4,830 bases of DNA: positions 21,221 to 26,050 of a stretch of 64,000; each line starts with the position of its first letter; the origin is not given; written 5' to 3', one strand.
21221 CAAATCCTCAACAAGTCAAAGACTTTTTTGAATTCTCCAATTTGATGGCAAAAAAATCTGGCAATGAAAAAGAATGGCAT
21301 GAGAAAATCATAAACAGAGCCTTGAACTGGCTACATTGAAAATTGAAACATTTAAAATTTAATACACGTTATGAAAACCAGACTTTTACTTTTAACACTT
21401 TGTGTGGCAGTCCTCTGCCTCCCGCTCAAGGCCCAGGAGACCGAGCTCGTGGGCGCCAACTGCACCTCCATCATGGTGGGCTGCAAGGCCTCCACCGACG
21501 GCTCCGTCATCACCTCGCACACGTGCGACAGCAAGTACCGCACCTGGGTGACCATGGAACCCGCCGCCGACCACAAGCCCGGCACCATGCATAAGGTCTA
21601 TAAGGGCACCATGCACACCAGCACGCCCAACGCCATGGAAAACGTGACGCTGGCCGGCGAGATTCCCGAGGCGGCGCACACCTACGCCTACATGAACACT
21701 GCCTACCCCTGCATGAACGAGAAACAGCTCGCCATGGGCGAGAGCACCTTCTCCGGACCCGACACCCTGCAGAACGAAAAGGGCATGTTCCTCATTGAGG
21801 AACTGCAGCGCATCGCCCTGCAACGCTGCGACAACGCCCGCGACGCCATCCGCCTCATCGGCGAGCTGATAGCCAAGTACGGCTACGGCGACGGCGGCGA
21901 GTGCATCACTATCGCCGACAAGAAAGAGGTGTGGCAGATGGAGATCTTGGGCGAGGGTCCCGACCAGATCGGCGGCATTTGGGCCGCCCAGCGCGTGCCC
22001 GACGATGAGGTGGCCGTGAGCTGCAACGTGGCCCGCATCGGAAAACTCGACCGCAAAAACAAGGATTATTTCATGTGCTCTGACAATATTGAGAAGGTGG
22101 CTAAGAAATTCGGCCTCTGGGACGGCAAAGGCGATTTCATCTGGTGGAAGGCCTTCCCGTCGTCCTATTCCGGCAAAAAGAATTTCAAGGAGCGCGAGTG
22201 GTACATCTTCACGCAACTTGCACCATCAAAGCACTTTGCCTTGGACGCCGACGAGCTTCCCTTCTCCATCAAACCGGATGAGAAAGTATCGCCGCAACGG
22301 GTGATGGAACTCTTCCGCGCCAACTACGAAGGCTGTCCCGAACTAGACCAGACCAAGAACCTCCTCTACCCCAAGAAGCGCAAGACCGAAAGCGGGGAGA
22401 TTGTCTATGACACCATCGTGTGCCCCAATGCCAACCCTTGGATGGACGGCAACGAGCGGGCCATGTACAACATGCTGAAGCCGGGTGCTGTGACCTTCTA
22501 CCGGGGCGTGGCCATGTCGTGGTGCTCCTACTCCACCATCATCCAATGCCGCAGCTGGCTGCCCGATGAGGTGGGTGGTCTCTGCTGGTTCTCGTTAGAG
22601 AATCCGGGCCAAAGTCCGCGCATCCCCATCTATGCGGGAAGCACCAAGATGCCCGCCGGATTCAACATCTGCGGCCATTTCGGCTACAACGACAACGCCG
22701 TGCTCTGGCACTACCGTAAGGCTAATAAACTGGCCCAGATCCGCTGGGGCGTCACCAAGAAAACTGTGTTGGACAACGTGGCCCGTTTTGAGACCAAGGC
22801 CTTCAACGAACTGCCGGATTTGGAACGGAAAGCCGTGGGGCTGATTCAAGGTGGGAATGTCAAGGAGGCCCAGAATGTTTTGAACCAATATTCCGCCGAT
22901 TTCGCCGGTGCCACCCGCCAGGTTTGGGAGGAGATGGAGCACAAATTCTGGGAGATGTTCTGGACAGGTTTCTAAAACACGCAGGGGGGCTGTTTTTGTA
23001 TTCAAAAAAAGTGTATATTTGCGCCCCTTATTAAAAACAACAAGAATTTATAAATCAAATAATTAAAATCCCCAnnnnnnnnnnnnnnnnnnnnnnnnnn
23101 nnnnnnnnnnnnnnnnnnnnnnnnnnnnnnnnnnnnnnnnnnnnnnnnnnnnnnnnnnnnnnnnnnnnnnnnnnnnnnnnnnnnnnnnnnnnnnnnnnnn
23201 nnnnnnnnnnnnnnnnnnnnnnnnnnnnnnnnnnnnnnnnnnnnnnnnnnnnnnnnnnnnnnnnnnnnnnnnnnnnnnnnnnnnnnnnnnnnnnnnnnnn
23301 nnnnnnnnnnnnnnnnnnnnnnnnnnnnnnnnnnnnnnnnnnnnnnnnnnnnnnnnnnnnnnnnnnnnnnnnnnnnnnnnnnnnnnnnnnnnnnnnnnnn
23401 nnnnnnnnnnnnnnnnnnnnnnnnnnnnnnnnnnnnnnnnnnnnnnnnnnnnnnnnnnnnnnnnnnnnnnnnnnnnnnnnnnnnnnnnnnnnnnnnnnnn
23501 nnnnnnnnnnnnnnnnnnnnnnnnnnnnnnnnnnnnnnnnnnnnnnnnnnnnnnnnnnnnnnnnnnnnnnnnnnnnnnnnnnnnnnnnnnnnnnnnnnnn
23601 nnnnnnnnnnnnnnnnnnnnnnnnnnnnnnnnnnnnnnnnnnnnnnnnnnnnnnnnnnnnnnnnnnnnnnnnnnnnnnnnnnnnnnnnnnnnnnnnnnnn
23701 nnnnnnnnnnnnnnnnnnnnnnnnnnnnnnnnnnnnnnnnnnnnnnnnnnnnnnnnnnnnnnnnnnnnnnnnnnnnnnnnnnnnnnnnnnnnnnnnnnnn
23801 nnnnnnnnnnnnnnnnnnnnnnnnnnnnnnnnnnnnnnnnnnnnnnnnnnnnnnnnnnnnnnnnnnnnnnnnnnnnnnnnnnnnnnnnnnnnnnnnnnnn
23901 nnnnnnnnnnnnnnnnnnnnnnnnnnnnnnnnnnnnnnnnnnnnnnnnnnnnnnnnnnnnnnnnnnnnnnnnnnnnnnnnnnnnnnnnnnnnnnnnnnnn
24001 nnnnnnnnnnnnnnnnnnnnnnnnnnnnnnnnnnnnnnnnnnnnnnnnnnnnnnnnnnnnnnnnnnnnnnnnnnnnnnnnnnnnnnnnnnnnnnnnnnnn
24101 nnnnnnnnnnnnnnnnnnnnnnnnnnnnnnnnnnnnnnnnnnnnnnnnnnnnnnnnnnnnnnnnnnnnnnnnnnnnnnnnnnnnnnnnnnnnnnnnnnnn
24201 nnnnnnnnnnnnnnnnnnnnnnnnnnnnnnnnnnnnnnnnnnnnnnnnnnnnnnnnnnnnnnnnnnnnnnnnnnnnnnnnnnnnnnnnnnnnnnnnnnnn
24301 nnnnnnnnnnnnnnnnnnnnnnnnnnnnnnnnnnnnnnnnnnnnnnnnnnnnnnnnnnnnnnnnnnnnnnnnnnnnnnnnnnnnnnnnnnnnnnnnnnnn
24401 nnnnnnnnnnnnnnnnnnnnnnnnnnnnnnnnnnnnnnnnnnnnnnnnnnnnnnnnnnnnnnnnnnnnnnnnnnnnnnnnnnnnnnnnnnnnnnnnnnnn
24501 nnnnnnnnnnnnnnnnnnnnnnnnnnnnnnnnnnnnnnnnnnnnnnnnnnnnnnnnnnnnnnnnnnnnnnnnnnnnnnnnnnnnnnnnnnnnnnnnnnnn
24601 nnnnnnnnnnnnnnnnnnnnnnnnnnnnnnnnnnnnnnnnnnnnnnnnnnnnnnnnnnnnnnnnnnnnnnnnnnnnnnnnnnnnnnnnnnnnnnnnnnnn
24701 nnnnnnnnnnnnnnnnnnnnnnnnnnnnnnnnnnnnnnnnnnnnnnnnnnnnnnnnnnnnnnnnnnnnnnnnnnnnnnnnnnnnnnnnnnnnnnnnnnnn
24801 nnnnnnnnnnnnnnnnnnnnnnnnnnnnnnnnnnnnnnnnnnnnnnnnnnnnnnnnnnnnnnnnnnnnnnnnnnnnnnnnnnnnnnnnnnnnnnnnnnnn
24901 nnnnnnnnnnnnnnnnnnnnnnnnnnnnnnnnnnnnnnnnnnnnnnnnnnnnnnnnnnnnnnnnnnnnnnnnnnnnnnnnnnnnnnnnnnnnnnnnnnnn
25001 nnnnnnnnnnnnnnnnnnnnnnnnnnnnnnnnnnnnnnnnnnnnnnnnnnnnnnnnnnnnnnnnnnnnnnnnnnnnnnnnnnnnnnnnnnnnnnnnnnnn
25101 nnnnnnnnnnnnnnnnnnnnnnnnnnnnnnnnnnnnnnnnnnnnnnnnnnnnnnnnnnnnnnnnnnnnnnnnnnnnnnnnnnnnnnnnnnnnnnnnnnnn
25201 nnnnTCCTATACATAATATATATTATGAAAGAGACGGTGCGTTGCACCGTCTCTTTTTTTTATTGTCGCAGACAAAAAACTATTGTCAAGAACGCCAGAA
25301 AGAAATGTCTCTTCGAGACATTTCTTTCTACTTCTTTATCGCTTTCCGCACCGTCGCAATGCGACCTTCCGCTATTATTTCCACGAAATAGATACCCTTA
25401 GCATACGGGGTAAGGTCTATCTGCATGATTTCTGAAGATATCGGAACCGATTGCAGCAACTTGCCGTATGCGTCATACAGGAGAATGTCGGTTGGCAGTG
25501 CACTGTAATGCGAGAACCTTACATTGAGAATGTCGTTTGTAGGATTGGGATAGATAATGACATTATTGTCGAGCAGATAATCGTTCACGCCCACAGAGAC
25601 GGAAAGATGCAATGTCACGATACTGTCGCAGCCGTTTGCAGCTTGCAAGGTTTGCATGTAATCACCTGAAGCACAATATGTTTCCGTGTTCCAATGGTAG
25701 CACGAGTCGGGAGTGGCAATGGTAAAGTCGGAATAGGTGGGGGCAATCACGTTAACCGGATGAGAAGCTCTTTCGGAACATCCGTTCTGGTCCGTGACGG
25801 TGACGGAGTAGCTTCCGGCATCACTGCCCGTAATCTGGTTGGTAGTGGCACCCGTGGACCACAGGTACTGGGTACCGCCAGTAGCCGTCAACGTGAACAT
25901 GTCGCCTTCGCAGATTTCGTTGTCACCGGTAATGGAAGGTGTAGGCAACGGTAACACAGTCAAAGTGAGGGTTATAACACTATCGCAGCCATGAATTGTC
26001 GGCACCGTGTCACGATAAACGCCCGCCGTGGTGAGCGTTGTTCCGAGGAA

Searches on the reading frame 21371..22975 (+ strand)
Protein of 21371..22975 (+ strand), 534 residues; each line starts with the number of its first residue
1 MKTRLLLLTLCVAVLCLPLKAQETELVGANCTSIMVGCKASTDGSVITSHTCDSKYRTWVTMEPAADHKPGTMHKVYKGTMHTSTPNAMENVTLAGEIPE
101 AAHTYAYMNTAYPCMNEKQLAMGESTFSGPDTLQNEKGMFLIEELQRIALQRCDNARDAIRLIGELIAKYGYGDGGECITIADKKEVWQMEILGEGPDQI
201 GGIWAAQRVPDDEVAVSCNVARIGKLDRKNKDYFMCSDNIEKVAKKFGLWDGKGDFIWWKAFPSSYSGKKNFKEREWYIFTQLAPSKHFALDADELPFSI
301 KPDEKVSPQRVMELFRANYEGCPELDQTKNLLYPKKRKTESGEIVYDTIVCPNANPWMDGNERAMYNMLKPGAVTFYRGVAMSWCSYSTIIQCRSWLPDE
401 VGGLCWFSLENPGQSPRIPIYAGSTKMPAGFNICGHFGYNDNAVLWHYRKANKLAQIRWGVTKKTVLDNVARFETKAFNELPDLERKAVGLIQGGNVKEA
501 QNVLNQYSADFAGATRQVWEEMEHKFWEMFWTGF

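Call 76: search_protein_families(library=pfam, proteins=[window:21371-22975:+], max_evalue=0.001)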
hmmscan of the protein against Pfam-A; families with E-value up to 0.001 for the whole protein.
window:21371-22975:+ (534 aa): 1 family
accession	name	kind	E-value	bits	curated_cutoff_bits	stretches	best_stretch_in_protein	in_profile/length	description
PF03577.20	Peptidase_C69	-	3.8e-53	181.3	23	1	31-466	2-396/402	Peptidase family C69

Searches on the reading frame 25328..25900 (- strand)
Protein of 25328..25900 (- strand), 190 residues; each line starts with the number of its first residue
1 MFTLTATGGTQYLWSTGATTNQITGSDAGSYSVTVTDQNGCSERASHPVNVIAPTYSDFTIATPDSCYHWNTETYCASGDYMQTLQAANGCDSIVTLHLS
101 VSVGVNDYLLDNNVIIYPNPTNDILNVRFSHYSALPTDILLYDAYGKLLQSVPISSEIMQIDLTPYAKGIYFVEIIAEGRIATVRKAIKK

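Call 76: search_protein_families(library=pfam, proteins=[window:25328-25900:-], max_evalue=0.001)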
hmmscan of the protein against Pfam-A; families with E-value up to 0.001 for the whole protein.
window:25328-25900:- (190 aa): 1 family
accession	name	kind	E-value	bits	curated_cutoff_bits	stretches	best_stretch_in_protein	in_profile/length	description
PF18962.6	Por_Secre_tail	-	1.7e-13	51.1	27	1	116-187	1-73/75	Secretion system C-terminal sorting domain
